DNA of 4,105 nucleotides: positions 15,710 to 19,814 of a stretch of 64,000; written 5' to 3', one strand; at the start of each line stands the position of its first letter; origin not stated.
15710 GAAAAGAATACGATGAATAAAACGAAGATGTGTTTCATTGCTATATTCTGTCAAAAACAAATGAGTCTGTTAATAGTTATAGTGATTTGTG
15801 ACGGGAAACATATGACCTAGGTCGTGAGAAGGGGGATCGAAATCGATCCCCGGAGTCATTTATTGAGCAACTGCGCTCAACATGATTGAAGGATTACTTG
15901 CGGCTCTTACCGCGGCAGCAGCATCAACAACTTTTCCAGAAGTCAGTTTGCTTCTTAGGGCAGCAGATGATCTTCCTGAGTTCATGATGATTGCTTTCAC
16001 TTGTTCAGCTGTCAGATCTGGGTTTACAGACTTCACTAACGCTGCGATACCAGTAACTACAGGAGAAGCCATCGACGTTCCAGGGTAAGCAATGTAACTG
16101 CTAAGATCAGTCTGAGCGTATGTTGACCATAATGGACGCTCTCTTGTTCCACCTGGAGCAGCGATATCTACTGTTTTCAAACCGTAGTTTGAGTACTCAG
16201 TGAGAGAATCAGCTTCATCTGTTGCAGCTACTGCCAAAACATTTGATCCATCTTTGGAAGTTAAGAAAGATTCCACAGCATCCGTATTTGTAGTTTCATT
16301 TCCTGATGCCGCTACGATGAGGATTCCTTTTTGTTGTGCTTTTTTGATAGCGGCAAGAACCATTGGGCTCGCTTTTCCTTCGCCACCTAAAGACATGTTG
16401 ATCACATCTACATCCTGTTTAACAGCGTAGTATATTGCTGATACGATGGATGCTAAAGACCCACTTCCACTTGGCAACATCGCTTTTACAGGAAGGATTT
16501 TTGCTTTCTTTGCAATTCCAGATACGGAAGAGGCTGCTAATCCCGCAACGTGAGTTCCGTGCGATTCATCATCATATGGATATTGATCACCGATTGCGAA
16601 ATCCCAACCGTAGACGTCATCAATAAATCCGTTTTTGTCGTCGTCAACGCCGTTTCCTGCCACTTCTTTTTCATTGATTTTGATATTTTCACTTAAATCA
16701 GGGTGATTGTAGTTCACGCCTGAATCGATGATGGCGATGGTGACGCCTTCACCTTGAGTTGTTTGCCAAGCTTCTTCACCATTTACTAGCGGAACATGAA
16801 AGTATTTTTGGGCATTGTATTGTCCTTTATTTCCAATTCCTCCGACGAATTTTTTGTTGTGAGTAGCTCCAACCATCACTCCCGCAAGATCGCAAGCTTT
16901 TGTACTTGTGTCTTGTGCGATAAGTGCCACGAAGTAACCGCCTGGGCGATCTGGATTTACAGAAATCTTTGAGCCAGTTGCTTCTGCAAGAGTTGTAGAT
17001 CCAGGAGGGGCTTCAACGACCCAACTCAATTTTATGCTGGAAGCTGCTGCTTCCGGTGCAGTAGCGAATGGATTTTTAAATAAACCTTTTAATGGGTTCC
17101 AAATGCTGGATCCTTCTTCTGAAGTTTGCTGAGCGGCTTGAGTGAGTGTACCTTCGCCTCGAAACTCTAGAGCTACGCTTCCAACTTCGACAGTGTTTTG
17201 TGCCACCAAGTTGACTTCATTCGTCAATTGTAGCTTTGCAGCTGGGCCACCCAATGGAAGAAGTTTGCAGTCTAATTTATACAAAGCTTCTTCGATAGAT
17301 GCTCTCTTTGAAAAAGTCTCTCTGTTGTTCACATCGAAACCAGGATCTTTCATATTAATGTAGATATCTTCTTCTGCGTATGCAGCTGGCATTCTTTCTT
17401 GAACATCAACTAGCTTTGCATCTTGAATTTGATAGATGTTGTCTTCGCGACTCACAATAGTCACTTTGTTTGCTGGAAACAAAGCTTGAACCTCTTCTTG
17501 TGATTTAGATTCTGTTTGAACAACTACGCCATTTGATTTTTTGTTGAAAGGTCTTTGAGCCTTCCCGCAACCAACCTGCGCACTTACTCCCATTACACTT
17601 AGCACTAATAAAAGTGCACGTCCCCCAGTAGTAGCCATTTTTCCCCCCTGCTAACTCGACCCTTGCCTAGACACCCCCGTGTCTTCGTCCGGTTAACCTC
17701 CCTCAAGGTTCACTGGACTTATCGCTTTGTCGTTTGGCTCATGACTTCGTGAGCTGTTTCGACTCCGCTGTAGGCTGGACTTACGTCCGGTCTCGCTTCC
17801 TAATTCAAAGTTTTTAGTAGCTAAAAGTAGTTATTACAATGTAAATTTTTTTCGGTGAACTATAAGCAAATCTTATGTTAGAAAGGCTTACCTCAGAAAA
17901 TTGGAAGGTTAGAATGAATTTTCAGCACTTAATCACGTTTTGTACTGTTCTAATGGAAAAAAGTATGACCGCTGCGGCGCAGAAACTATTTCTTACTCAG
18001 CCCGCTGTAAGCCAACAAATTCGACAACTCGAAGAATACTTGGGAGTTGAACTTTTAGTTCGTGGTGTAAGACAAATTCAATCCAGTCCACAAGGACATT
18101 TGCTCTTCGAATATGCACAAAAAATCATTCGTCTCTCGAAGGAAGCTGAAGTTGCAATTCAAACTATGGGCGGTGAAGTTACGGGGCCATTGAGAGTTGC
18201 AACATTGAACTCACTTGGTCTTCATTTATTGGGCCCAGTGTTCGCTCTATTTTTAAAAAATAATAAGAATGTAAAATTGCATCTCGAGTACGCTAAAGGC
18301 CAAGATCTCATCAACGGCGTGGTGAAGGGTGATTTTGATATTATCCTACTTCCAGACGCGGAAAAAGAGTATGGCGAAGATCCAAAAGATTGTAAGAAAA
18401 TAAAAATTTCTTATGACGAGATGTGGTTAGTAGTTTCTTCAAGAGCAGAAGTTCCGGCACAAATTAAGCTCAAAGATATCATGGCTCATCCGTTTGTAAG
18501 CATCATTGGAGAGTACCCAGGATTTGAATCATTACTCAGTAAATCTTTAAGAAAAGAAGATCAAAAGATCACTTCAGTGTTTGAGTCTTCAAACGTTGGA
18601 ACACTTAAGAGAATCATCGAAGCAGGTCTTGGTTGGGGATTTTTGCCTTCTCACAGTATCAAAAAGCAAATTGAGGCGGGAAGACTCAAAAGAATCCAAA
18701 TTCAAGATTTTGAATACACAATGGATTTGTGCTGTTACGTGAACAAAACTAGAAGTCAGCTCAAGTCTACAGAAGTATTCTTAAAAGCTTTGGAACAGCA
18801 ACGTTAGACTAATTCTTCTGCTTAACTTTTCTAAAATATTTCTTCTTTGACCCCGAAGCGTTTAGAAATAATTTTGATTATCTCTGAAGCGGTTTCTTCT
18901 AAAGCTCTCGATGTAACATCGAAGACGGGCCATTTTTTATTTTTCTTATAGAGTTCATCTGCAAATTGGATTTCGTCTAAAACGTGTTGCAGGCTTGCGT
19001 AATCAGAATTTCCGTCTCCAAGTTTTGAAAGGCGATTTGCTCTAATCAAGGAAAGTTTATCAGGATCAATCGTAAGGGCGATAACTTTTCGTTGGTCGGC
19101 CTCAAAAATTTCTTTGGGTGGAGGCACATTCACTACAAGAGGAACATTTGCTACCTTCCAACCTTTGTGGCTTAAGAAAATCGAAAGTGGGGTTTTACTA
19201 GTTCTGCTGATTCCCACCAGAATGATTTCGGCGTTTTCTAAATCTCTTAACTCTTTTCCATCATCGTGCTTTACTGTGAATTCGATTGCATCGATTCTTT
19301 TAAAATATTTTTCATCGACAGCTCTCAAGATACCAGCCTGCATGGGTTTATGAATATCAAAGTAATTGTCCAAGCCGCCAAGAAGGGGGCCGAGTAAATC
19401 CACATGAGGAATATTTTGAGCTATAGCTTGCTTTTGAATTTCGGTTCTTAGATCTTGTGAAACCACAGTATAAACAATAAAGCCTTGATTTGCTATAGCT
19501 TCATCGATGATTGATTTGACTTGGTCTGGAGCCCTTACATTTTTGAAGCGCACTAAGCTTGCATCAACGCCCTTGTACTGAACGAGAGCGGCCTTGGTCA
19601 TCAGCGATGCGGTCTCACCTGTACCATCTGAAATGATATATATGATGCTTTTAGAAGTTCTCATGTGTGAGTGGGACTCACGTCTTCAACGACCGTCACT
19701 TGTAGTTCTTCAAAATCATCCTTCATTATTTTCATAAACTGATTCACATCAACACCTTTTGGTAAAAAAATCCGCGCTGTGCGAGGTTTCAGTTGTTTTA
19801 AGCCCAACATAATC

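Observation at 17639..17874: GC-rich structured leader with duplicated complementary motifs in front of an S8 protease, divergent from a LysR gene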

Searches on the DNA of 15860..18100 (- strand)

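Call 4: search_rna_families(source=window, start=17400, end=18100, threshold=evalue, max_evalue=10, show_alignments=3)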
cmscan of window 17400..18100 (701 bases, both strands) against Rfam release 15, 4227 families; matches with E-value up to 10: 1.
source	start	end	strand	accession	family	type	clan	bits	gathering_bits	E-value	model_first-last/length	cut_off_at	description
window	17516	17590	-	RF02248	Six3os1_3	Gene; lncRNA;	-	13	40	0.93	1-75/75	no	Six3os1 conserved region 3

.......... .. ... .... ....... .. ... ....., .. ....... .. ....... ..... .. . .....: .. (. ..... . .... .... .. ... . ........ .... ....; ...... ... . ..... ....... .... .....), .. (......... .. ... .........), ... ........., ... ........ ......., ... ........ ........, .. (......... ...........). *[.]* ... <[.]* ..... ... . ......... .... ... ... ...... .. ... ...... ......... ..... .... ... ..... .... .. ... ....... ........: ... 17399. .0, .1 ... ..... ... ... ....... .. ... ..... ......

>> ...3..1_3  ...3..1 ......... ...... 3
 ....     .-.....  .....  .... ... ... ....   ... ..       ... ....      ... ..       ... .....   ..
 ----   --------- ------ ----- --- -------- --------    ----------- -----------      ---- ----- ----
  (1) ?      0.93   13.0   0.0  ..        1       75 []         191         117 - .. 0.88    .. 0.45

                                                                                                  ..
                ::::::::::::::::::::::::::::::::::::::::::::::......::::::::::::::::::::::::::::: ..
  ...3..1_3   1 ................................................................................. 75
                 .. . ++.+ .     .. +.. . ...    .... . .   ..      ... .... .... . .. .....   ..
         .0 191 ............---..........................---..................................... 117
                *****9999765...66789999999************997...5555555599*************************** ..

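Call 56: search_with_rna_model(model_id=R1, sources=[L001, L002, L003, L004, L005, L006, L007, L008, L009, L010, L011, L012, L013, L014, L015, L016, L017, L018, L019, L020, L021, L022, L023, L024, L025, L026, L027, L028, L029, L030, L031, L032, L033, L034, L035, L036, L037, L038, L039, L040, L041, L042, L043, L044, L045, L046, L047, L048, L049, L050, L051, L052, L053, L054, L055, L056, L057, L058, L059, L060, L061, L062, L063, L064, L065, L066, L067, L068, L069, L070, L071, L072, L073, L074, L075, L076, L077, L078, L079, L080, L081, L082, L083, L084, L085, L086, L087, L088, L089, L170, L171], max_evalue=10)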
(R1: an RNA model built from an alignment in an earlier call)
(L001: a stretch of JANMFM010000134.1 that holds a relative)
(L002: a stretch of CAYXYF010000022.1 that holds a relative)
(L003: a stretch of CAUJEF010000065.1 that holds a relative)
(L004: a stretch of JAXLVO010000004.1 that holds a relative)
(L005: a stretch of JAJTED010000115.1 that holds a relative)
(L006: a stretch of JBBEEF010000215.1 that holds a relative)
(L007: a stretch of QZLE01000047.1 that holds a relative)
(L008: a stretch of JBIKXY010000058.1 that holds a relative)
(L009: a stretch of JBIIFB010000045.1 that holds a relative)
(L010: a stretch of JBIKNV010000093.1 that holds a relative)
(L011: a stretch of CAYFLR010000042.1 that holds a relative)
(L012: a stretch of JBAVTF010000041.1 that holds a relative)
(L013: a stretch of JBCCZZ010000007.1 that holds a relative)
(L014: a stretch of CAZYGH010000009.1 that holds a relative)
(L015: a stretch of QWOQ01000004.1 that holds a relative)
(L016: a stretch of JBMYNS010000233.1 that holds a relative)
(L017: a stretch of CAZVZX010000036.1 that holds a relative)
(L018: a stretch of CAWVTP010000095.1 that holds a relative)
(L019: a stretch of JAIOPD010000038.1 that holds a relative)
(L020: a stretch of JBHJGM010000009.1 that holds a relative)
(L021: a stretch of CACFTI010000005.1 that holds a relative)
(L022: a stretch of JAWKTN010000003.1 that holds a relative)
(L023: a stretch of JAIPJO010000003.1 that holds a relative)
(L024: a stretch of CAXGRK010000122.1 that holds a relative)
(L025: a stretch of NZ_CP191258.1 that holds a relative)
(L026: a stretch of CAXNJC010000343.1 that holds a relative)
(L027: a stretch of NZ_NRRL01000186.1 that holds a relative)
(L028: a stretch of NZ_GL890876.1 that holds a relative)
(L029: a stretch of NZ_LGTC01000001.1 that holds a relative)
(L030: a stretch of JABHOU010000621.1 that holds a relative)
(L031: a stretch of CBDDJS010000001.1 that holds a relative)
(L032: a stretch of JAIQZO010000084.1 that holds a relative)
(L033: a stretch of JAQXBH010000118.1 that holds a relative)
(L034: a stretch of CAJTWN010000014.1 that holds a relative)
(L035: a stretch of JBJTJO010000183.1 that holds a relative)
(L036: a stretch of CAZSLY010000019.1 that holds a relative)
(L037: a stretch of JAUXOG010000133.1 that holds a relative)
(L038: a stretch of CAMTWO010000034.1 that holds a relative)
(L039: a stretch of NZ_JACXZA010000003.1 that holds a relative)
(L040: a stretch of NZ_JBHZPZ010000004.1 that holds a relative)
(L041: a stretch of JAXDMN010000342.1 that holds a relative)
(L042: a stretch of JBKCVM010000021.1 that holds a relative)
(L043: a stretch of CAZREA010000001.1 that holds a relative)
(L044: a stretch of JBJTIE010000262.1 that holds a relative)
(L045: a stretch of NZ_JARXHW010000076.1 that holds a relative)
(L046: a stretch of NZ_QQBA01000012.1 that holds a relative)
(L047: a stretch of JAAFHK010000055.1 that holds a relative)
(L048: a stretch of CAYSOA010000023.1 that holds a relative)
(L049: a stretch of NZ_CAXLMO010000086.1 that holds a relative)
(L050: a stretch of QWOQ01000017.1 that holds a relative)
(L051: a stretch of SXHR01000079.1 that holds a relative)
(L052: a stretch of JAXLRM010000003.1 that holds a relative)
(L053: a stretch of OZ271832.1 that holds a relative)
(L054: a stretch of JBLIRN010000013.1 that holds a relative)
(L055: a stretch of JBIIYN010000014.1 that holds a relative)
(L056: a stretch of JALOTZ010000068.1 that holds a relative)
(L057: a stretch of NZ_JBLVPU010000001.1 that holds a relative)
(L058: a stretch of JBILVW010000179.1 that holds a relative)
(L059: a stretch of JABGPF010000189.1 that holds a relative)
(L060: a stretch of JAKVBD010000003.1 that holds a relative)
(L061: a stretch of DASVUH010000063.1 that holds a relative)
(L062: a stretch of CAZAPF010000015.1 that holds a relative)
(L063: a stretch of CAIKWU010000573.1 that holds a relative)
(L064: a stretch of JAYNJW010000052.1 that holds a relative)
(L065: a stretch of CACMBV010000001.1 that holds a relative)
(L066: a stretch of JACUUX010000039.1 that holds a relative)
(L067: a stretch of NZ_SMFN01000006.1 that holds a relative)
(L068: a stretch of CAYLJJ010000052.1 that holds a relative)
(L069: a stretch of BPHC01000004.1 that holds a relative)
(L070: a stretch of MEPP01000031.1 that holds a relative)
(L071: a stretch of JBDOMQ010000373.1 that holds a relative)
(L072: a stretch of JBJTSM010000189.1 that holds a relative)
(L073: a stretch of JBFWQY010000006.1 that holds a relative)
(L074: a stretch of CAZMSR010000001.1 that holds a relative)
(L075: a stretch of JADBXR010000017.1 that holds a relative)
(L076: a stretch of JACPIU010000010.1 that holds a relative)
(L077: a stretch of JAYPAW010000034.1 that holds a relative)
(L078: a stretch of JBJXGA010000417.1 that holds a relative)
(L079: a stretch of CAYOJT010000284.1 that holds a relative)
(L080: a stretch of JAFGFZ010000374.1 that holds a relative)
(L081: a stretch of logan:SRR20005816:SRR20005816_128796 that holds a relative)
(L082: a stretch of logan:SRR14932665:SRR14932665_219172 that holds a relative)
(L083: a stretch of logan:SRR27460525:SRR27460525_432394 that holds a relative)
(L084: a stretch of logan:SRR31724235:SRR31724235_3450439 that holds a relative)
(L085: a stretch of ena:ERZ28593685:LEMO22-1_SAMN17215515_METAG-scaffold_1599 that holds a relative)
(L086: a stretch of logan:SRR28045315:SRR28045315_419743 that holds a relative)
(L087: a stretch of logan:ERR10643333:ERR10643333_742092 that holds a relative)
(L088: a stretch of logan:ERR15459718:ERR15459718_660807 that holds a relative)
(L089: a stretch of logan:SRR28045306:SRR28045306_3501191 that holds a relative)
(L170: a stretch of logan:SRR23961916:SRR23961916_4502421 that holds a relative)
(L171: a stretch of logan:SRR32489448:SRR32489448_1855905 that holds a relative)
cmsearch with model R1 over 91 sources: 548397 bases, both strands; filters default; matches with E-value up to 10: 12.
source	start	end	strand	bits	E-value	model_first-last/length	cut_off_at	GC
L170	651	759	+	118.3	6.7e-33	1-109/109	no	0.51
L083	1894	2003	+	114.6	9.2e-32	1-109/109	no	0.54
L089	464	572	+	114.2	1.2e-31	1-109/109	no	0.53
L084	1892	2001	+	114.2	1.2e-31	1-109/109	no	0.5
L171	414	518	+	99.7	3.2e-27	1-109/109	no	0.55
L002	2889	2997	+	88.3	9.3e-24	1-109/109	no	0.47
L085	1897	2003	+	82.9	4.1e-22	1-109/109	no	0.5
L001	1715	1817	+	75.4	8.3e-20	1-109/109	no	0.54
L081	1881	2004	+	72.7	5.5e-19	1-109/109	no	0.5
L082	1895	1999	+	55.9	7.1e-14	1-109/109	no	0.5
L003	2978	2995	+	11.9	2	33-50/109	no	0.44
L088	1561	1612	+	9.9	7.8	1-109/109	no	0.48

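Call 78: search_rna_families(sources=[L083, L170, L002, L085, L081, L082, L171, L089], threshold=evalue, max_evalue=10)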
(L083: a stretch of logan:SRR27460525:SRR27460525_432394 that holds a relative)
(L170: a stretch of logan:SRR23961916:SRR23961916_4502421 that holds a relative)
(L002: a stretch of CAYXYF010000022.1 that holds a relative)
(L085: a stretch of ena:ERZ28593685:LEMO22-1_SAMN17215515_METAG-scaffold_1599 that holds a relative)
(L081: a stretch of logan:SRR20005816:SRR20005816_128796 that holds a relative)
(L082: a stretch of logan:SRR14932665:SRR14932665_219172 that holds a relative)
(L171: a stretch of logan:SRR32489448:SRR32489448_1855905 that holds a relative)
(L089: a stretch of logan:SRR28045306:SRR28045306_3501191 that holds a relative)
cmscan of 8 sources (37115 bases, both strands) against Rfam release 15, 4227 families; matches with E-value up to 10: 8.
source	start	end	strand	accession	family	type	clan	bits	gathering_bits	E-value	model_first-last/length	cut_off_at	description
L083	4553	4615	+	RF02064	STnc370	Gene; sRNA;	-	28.8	54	5.8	1-71/71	no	Enterobacterial sRNA STnc370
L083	4571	4632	+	RF02351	psRNA14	Gene; sRNA;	-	28.4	60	0.69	1-84/84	no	Proteobacteria sRNA psRNA14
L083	4575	4645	-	RF02074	STnc240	Gene; sRNA;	-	28.1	55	2.9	1-77/77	no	Enterobacterial sRNA STnc240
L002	534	606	+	RF04013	mir-4818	Gene; miRNA;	-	22.7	92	1.8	1-90/90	no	mir-4818 microRNA precursor family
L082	3772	3810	+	RF02398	sau-6072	Gene; sRNA;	-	20.9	50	7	1-53/53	no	Staphylococcus sRNA sau-6072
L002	1188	1295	+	RF02345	ar15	Gene; sRNA;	CL00108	20.5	40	5.1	1-112/112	no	Alphaproteobacterial ar15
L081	1079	1147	+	RF02716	sno_ncR3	Gene; snRNA; snoRNA; CD-box;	-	19.6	88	8.8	1-75/75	no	Small nucleolar RNA ncR3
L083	3159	3220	-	RF01734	Fluoride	Cis-reg; riboswitch;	-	19.4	34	0.43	1-64/64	no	Fluoride riboswitch aptamer (crcB RNA motif)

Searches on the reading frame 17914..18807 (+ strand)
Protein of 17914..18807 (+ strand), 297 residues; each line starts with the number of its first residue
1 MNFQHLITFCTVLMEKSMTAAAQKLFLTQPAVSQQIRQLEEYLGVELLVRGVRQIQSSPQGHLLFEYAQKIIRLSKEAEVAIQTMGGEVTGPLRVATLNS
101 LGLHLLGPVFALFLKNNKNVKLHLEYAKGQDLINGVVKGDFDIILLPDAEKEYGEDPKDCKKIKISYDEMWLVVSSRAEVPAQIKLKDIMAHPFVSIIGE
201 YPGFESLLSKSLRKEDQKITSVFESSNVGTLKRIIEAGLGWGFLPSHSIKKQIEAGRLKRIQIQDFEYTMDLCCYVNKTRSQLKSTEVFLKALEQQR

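Call 14: search_protein_families(library=pfam, proteins=[window:17914-18807:+])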
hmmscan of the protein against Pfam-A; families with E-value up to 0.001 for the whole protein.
window:17914-18807:+ (297 aa): 2 families
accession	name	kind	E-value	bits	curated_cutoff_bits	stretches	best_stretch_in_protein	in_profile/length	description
PF03466.25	LysR_substrate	-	3.2e-29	102.3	28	1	87-295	2-206/209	LysR substrate binding domain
PF00126.33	HTH_1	-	8.4e-19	67.7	26.6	1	4-61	2-59/60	Bacterial regulatory helix-turn-helix protein, lysR family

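Call 68: search_protein_families(library=ncbifam, proteins=[window:17914-18807:+], max_evalue=0.01)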
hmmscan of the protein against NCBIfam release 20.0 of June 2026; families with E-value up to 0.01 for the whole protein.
window:17914-18807:+ (297 aa): 54 families (the best 25 are shown)
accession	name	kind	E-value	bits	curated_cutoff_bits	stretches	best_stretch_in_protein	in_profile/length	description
NF040786.1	LysR_Sec_metab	equivalog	2.5e-43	148.2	250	1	1-295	1-296/298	selenium metabolism-associated LysR family transcriptional regulator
NF053705.1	TransRegGltCGpos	equivalog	1.2e-30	106.7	350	1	1-293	1-289/300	glutamate biosynthesis transcriptional regulator GltC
TIGR03339.1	phn_lysR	subfamily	3.9e-27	95.2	341.1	1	6-291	2-277/279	aminoethylphosphonate catabolism associated LysR family transcriptional regulator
NF047520.1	trans_act_CidR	equivalog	5.4e-27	94.7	415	1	1-295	1-290/292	cidABC operon transcriptional activator CidR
NF045775.1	acetoin_reg_AlsR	exception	2e-24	86.6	430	1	1-256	1-253/290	acetoin biosynthesis transcriptional regulator AlsR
NF041036.1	decaheme_TF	subfamily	7e-24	84.8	210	1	1-294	1-293/301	multiheme cytochrome-associated LysR family transcriptional regulator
TIGR02424.1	TF_pcaQ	equivalog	1.9e-23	82.8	303.8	1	2-145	4-147/300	pca operon transcription factor PcaQ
NF047711.1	PutUtilRegPtrR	equivalog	4.5e-23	81.8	400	1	1-248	1-238/283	putrescine utilization regulator PtrR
NF040888.1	trans_reg_YafC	equivalog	2.9e-22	78.9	470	1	4-270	6-268/293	DNA-binding transcriptional regulator YafC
NF058504.1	TransRegCcpCBac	equivalog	6e-22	78.4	400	1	9-294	9-285/287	transcriptional regulator CcpC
NF008416.0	PRK11242.1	equivalog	6.3e-22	78.2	277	1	3-251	3-248/300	transcriptional regulator CynR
NF008410.0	PRK11233.1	equivalog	1.2e-21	77.2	309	1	1-274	1-268/305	nitrogen assimilation transcriptional regulator NAC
TIGR03298.1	argP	subfamily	6.7e-21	74.6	273.55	2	3-97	3-96/292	ArgP/LysG family DNA-binding transcriptional regulator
NF002964.0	PRK03635.1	subfamily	9.9e-21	74.1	197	2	2-97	4-97/297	ArgP/LysG family DNA-binding transcriptional regulator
NF040889.1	trans_reg_YeiE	equivalog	1.3e-20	73.8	480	1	5-289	7-282/288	DNA-binding transcriptional regulator YeiE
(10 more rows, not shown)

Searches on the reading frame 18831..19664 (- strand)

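Call 14: search_protein_families(library=pfam, proteins=[window:18831-19664:-])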
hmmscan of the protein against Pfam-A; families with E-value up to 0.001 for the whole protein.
window:18831-19664:- (277 aa): 1 family
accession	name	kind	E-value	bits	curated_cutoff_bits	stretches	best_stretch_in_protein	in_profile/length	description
PF03618.20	Kinase-PPPase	-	1.8e-91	306.8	23.5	1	8-263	1-256/256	Kinase/pyrophosphorylase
